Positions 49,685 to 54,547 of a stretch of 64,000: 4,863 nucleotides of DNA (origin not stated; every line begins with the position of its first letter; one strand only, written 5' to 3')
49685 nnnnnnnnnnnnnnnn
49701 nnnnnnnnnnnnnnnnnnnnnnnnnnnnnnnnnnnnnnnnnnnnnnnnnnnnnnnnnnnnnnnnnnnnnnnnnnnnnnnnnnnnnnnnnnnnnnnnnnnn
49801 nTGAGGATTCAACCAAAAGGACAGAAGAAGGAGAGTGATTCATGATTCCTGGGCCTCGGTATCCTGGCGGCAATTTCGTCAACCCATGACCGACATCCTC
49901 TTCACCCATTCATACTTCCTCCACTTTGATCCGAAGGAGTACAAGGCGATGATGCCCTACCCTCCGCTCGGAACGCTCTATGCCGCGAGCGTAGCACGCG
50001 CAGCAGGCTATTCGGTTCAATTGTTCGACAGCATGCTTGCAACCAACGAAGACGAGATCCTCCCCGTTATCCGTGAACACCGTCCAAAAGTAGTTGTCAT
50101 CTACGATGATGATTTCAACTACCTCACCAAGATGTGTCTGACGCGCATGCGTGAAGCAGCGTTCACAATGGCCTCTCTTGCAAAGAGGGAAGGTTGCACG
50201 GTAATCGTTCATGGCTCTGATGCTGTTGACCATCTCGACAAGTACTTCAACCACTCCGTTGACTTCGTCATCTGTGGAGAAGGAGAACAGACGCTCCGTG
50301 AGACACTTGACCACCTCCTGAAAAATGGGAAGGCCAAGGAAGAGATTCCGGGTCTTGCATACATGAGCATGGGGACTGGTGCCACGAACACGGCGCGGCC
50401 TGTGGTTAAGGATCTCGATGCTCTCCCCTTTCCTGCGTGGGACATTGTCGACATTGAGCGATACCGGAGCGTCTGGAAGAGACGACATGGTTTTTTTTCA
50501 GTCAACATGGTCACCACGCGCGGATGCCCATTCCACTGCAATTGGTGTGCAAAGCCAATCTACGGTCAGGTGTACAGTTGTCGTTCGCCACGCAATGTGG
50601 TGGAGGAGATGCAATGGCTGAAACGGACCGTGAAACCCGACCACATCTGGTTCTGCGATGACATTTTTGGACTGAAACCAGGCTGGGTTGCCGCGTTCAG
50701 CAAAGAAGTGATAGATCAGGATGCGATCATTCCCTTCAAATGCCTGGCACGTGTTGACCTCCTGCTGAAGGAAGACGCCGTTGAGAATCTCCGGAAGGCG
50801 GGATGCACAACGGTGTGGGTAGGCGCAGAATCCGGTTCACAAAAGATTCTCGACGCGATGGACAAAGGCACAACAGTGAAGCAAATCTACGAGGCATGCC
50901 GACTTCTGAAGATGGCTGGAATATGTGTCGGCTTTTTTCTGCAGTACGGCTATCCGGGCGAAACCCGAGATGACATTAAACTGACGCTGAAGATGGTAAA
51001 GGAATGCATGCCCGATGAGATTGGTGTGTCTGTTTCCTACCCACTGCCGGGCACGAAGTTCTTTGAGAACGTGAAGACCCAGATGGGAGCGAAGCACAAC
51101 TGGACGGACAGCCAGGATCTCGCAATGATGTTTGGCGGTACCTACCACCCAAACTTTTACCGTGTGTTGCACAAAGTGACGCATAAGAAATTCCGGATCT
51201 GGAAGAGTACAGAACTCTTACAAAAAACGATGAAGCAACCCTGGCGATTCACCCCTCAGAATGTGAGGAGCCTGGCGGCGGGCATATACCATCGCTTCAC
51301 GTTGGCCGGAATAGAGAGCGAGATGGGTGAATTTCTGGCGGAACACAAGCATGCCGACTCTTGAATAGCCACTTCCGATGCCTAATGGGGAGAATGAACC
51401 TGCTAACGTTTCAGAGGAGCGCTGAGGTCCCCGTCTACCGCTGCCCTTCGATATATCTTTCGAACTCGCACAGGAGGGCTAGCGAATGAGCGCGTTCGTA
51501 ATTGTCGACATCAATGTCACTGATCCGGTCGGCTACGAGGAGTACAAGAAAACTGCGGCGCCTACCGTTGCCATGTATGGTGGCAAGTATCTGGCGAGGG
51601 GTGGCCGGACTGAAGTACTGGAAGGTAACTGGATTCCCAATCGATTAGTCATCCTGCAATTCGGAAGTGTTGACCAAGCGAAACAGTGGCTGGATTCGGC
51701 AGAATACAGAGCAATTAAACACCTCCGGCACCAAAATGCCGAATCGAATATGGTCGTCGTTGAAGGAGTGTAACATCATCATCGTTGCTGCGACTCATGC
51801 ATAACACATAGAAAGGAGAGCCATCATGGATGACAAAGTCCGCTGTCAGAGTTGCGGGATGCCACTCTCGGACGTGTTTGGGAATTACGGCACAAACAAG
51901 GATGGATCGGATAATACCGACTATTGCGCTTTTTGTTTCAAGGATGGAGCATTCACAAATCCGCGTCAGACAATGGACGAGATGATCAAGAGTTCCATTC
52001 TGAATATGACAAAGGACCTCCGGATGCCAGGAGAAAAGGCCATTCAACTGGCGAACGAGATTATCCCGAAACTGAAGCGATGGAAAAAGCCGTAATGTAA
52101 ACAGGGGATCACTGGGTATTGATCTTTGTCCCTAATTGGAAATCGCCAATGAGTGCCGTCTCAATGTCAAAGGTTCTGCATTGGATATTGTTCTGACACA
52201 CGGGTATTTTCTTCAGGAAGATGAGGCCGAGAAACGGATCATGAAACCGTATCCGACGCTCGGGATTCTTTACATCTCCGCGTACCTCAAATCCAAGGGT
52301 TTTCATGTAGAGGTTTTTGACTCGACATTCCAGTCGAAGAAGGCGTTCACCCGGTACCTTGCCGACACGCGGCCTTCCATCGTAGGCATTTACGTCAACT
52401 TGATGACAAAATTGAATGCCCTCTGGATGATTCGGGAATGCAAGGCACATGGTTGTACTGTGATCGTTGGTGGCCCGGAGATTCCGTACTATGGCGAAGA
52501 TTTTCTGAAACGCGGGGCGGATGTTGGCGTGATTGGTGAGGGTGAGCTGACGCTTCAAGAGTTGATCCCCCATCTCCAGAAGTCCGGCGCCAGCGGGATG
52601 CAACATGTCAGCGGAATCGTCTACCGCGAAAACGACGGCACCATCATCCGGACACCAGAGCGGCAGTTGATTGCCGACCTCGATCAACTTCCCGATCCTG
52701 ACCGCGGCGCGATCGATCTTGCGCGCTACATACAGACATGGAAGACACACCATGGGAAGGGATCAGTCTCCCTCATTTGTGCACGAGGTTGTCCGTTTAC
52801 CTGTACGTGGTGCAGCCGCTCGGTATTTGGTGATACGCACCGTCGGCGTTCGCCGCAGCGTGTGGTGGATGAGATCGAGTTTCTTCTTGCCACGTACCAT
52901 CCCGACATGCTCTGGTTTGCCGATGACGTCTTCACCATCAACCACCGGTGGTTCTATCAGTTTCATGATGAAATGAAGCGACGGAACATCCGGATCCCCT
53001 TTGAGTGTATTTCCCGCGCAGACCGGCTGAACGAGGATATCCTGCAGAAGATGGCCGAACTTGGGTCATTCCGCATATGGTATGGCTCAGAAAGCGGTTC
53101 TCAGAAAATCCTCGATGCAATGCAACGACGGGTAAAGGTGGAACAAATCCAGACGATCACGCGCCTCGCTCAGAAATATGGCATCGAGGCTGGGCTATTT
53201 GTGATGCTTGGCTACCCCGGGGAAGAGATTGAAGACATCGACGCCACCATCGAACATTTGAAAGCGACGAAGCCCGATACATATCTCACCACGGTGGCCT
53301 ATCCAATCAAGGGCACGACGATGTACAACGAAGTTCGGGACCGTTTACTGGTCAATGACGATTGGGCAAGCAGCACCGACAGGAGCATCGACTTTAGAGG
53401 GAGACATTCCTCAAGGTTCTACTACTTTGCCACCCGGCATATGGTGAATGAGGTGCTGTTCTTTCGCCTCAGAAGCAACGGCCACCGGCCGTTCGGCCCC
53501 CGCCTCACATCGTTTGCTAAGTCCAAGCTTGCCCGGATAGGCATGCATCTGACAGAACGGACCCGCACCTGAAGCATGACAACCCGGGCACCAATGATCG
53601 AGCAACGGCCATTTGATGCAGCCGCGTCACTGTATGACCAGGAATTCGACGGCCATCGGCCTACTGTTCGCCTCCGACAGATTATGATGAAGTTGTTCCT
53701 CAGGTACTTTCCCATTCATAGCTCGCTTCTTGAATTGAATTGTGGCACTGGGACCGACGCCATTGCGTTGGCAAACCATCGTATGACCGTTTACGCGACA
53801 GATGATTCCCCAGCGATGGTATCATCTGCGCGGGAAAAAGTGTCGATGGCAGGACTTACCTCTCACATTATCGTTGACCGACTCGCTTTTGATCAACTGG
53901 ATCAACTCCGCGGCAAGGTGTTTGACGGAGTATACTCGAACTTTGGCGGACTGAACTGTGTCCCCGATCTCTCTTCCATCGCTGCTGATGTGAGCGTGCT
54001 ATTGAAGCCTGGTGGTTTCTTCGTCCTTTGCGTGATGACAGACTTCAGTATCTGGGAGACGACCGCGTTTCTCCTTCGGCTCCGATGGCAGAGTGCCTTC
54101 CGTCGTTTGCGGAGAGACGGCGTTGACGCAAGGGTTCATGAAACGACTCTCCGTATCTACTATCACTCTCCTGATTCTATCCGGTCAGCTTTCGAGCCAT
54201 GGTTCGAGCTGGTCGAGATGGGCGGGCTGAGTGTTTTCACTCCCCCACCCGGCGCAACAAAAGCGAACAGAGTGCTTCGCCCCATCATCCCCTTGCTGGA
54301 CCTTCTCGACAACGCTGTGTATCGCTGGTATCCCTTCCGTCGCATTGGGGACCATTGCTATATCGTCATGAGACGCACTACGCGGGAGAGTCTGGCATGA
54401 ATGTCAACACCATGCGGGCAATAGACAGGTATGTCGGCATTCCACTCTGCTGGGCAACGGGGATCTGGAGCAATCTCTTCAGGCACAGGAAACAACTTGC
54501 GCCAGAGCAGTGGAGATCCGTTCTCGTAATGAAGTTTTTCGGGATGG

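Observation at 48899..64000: Fifteen-gene same-strand block rich in B12-radical-SAM enzymes, methyltransferases and glycan-export genes: candidate undescribed radical-methylation/glycoconjugate pathway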

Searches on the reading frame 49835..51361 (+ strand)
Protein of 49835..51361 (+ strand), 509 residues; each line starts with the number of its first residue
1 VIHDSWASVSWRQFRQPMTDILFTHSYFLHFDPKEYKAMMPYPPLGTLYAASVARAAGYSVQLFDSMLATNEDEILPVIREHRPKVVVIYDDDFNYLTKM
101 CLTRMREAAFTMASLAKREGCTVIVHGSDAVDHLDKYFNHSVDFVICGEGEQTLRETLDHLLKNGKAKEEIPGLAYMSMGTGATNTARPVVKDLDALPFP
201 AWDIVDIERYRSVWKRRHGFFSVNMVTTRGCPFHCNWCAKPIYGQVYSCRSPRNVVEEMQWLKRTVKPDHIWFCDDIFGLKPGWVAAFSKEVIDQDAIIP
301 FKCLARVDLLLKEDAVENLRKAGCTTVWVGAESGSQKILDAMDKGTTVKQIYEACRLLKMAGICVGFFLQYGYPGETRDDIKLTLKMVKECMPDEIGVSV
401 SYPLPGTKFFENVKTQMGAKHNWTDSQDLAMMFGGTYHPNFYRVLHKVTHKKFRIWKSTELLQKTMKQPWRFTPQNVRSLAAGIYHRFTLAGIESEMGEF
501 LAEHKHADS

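Call 7: search_protein_families(library=pfam, proteins=[window:49835-51361:+], max_evalue=0.01)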
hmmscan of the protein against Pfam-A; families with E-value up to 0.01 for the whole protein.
window:49835-51361:+ (509 aa): 2 families
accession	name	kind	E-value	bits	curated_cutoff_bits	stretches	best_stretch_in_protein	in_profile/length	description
PF04055.27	Radical_SAM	-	1.7e-20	74.3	29.5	1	225-387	1-165/166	Radical SAM superfamily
PF02310.24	B12-binding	-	1.2e-07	32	32.1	1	41-156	11-119/121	B12 binding domain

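Call 11: search_protein_families(library=ncbifam, proteins=[window:49835-51361:+], max_evalue=0.001)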
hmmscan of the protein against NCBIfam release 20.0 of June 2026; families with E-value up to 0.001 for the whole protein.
window:49835-51361:+ (509 aa): 29 families (the best 25 are shown)
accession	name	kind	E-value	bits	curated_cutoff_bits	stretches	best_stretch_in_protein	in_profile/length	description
TIGR02026.1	BchE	equivalog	1.9e-42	145.8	481.35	1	42-456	20-428/497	magnesium-protoporphyrin IX monomethyl ester anaerobic oxidative cyclase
TIGR03471.1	HpnJ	equivalog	1.4e-39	136.3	577.6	1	140-416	119-390/472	hopanoid biosynthesis associated radical SAM protein HpnJ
TIGR04072.2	rSAM_ladder_B12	equivalog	5.3e-34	117.6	360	1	39-390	11-348/443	lipid biosynthesis B12-binding/radical SAM protein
TIGR04479.1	bcpD_PhpK_rSAM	subfamily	1.2e-31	109.6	600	1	144-426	174-446/504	PhpK family radical SAM P-methyltransferase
TIGR04014.1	B12_SAM_MJ_0865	equivalog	6.2e-31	107.6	360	2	306-416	252-361/434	methyl-coenzyme M reductase glutamine C-methyltransferase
NF050148.1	rSAM_ApyD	equivalog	2.8e-29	102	750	1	133-416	115-396/645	RiPP biosynthesis radical SAM protein ApyD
NF038361.1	rSAM_Sden_1168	equivalog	3e-29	102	575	1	43-413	84-473/560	Sden_1168 family B12-binding radical SAM P-methyltransferase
TIGR04013.1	B12_SAM_MJ_1487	hypoth_equivalog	5.6e-29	101.2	251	2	105-263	56-193/382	TIGR04013 family B12-binding domain/radical SAM domain-containing protein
TIGR04385.1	B12_rSAM_cofa1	equivalog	1.8e-26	93.4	450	1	44-390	20-363/438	B12 lower ligand biosynthesis radical SAM protein BzaD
TIGR04367.1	HpnR_B12_rSAM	equivalog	9.2e-26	90.4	650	1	42-419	20-379/490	hopanoid C-3 methylase HpnR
TIGR03975.1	rSAM_ocin_1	subfamily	1.5e-25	89.8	281.85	1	140-383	180-422/606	RiPP maturation radical SAM C-methyltransferase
TIGR04295.1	B12_rSAM_oligo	hypoth_equivalog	1.1e-23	83.6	400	1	41-349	22-319/422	TIGR04295 family B12-binding domain-containing radical SAM protein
NF033070.1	rSAM_AprD4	equivalog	1.8e-20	73.3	500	1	97-411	80-388/456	AprD4 family radical SAM diol-dehydratase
NF040546.1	rSAM_CUAEP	equivalog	3.1e-17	62.4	500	1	118-390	75-340/468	CUAEP/CCAEP-tail radical SAM (seleno)protein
NF033712.0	B12_rSAM_KedN5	subfamily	5.9e-14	51.2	700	1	121-283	92-256/624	KedN5 family methylcobalamin-dependent radical SAM C-methyltransferase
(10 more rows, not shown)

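Call 41: search_solved_structures(query=window:49835-51361:+, max_evalue=0.01)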
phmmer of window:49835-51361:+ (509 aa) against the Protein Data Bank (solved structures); distinct sequences matched with E-value up to 0.01: 9.
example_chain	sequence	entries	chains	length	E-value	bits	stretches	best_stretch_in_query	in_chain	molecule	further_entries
9ccb_A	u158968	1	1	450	3e-17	65.3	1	140-414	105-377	Radical SAM core domain-containing protein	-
6fd2_B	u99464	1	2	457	2.8e-15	58.8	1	187-411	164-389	Putative apramycin biosynthetic oxidoreductase 4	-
5ul2_A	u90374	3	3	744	2e-09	39.5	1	60-380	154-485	OxsB protein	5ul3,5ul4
9n1b_A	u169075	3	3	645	6e-06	28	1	116-280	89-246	Radical SAM protein | Radical SAM enzyme CysS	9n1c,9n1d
7kdx_A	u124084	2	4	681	1.4e-05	26.8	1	112-283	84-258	Methyltransferase TokK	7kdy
6iad_A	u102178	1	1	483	1.7e-05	26.5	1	312-414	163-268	Histone acetyltransferase, ELP3 family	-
6iaz_A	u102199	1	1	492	1.8e-05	26.4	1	312-414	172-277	Histone acetyltransferase, ELP3 family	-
6ia8_A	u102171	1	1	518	2e-05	26.3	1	312-414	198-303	Histone acetyltransferase, ELP3 family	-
6wte_A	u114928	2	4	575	0.00013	23.6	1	215-384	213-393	B12-binding domain-containing protein | Tryptophan-C2-methyltransferase containing B12-binding domain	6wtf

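Call 66: search_protein_families(library=padloc, proteins=[window:49835-51361:+], max_evalue=0.001)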
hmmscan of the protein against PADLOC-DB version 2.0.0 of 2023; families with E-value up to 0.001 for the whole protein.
window:49835-51361:+ (509 aa): 0 families

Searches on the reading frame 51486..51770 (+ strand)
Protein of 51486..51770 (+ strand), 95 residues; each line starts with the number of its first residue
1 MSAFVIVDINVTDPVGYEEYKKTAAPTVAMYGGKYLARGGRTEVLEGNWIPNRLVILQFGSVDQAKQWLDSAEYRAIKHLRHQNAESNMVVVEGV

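Call 7: search_protein_families(library=pfam, proteins=[window:51486-51770:+], max_evalue=0.01)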
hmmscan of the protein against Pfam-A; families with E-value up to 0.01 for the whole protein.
window:51486-51770:+ (95 aa): 1 family
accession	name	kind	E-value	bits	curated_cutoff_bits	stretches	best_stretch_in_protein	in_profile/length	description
PF07045.17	DUF1330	-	2.6e-32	111.5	23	1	2-95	1-94/94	Domain of unknown function (DUF1330)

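Call 56: search_protein_families(library=ncbifam, proteins=[window:51486-51770:+], max_evalue=0.001)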
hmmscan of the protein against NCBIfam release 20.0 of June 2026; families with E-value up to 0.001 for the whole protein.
window:51486-51770:+ (95 aa): 0 families

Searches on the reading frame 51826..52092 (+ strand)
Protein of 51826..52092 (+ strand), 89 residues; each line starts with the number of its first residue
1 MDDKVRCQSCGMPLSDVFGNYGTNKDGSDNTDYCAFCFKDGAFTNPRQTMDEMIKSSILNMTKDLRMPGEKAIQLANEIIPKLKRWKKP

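Call 7: search_protein_families(library=pfam, proteins=[window:51826-52092:+], max_evalue=0.01)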
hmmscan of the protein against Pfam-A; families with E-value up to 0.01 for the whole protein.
window:51826-52092:+ (89 aa): 1 family
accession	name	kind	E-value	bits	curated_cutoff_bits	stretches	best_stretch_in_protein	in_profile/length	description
PF12674.12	Zn_ribbon_2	-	3.3e-26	92.2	22.5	1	7-87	2-81/81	Putative zinc ribbon domain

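Call 56: search_protein_families(library=ncbifam, proteins=[window:51826-52092:+], max_evalue=0.001)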
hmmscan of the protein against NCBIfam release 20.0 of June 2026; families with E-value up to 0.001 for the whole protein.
window:51826-52092:+ (89 aa): 0 families

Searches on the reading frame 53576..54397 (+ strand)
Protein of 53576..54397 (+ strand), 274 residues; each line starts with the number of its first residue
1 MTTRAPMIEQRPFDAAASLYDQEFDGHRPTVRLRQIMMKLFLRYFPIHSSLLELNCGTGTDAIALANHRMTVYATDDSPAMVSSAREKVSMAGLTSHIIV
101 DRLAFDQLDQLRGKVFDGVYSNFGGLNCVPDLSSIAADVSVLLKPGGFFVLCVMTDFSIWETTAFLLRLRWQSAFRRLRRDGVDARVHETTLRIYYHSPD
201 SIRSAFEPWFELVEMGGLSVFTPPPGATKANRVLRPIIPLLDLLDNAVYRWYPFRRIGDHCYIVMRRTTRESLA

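Call 7: search_protein_families(library=pfam, proteins=[window:53576-54397:+], max_evalue=0.01)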
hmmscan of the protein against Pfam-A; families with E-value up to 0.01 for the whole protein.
window:53576-54397:+ (274 aa): 8 families
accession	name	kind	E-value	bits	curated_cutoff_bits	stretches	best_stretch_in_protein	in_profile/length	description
PF13649.12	Methyltransf_25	-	9.4e-12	45.9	27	1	52-147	2-97/97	Methyltransferase domain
PF08241.18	Methyltransf_11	-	3.7e-11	44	21.2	1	52-151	1-95/95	Methyltransferase domain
PF08242.18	Methyltransf_12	-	4.6e-10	40.5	30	1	52-149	1-98/98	Methyltransferase domain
PF13847.12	Methyltransf_31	-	4.9e-09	36.5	27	1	50-153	6-111/145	Methyltransferase domain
PF13489.12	Methyltransf_23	-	2.5e-07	31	27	1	34-206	10-154/164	Methyltransferase domain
PF01209.24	Ubie_methyltran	-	0.00016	21.5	20.1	1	49-151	49-151/233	ubiE/COQ5 methyltransferase family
PF05724.17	TPMT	-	0.0018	18.4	26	1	54-129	44-120/218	Thiopurine S-methyltransferase (TPMT)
PF05958.17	tRNA_U5-meth_tr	-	0.0027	17.2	23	1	49-108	203-261/357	tRNA (Uracil-5-)-methyltransferase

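Call 11: search_protein_families(library=ncbifam, proteins=[window:53576-54397:+], max_evalue=0.001)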
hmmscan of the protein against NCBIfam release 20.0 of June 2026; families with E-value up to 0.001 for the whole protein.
window:53576-54397:+ (274 aa): 19 families
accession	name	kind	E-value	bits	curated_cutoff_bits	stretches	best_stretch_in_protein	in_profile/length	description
NF043040.1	corrin_prot_MT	hypoth_equivalog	1.8e-11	43.9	180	1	34-151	28-147/216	corrinoid protein-associated methyltransferase CpaM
NF045649.1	2X_seleno_MduS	exception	3.2e-09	36.2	380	1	49-157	43-153/338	methyltransferase domain-containing selenoprotein MduS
NF052510.1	methyltran_MpqE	exception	3.3e-09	36.5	335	1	47-204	44-198/234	methyl-plastoquinone biosynthesis methyltransferase MpqE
TIGR02072.1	BioC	equivalog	6e-07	29.5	184.95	1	37-161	23-142/244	malonyl-ACP O-methyltransferase BioC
NF041536.1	ArsM_DUF2284_UU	exception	6.6e-07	28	575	1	50-152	79-181/459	arsenite methyltransferase/DUF2284 domain selenoprotein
NF041537.1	ArsM_AhpD_UU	exception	8.1e-07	28.1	510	1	50-152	79-181/345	arsenite methyltransferase/AhpD domain selenoprotein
TIGR01983.1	UbiG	equivalog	8.3e-06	25.3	102.95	1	49-154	51-154/228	bifunctional 2-polyprenyl-6-hydroxyphenol methylase/3-demethylubiquinol 3-O-methyltransferase UbiG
NF001241.0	PRK00216.1-2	equivalog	1e-05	25.3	327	1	50-156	54-152/231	demethylmenaquinone methyltransferase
TIGR01934.1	MenG_MenH_UbiE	subfamily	1.1e-05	24.9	158.35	1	48-155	40-145/223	ubiquinone/menaquinone biosynthesis methyltransferase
TIGR02752.1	MenG_heptapren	equivalog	1.5e-05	24.6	419.85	1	50-155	48-152/231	demethylmenaquinone methyltransferase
NF001243.0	PRK00216.1-4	equivalog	1.9e-05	24.1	235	1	49-155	49-154/237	demethylmenaquinone methyltransferase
TIGR02021.1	BchM-ChlM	equivalog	4.2e-05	23.1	158.9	1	24-96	26-103/218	magnesium protoporphyrin IX methyltransferase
NF040539.1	AST_met_ArsM_2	exception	5.1e-05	23.2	240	1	49-158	58-167/262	putative arsinothricin biosynthesis methyltransferase ArsM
NF001244.0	PRK00216.1-5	equivalog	5.1e-05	22.7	216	1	48-151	49-153/236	bifunctional demethylmenaquinone methyltransferase/2-methoxy-6-polyprenyl-1,4-benzoquinol methylase UbiE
NF047649.1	MTase_UXPK_star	exception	8.5e-05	21.7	460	1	50-154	80-184/283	methyltransferase/UXPK-star double selenoprotein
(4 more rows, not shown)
